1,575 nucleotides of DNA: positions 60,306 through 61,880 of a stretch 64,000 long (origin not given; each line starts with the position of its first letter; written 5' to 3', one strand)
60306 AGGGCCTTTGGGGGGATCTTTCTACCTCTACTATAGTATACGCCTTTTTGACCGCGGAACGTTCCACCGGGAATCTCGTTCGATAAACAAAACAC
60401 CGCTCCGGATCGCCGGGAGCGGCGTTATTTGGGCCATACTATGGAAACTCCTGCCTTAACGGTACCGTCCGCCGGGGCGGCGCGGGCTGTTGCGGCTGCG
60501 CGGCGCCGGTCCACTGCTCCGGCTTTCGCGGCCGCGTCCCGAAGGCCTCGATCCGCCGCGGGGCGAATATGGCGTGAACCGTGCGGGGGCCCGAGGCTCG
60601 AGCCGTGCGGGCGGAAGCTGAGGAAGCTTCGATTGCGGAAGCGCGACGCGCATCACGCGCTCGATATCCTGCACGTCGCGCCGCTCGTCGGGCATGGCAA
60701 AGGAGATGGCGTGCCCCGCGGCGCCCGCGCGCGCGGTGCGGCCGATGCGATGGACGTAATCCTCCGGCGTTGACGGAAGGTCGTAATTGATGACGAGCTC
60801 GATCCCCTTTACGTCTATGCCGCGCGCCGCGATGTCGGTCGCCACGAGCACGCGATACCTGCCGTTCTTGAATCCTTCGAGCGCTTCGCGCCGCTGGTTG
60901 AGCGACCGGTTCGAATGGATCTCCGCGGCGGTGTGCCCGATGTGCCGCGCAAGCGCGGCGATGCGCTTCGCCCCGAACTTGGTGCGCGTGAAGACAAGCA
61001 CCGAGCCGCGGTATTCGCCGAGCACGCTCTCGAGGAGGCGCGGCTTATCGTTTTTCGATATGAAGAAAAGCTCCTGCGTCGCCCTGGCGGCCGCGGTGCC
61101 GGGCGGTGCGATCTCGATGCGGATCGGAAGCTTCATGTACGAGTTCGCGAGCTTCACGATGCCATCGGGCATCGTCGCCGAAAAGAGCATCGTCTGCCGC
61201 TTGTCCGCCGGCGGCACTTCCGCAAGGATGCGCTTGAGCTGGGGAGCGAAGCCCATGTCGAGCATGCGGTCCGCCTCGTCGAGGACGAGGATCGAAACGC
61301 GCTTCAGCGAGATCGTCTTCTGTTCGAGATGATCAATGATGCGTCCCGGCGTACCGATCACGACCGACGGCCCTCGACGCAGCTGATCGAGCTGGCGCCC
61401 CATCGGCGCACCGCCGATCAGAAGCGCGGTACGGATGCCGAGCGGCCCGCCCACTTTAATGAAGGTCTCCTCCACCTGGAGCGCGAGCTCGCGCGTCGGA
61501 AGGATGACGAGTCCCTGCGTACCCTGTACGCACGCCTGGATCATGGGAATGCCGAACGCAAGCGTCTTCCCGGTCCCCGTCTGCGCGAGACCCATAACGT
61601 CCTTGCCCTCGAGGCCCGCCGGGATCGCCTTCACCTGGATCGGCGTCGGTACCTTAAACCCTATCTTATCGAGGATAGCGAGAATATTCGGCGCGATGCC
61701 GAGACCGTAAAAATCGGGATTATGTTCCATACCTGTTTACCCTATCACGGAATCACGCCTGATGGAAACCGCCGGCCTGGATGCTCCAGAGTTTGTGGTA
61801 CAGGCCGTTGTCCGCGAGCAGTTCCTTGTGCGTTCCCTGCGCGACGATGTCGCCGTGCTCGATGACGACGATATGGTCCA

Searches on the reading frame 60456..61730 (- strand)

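Call 18: search_protein_families(library=pfam, proteins=[window:60456-61730:-], max_evalue=0.0001)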
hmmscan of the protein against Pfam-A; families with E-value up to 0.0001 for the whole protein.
window:60456-61730:- (424 aa): 2 families
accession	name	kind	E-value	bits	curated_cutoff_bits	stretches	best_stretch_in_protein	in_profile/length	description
PF00270.35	DEAD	-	1.4e-50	171.7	26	1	29-190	1-163/167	DEAD/DEAH box helicase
PF00271.37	Helicase_C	-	1.5e-29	102.9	23.5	1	230-336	3-110/110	Helicase conserved C-terminal domain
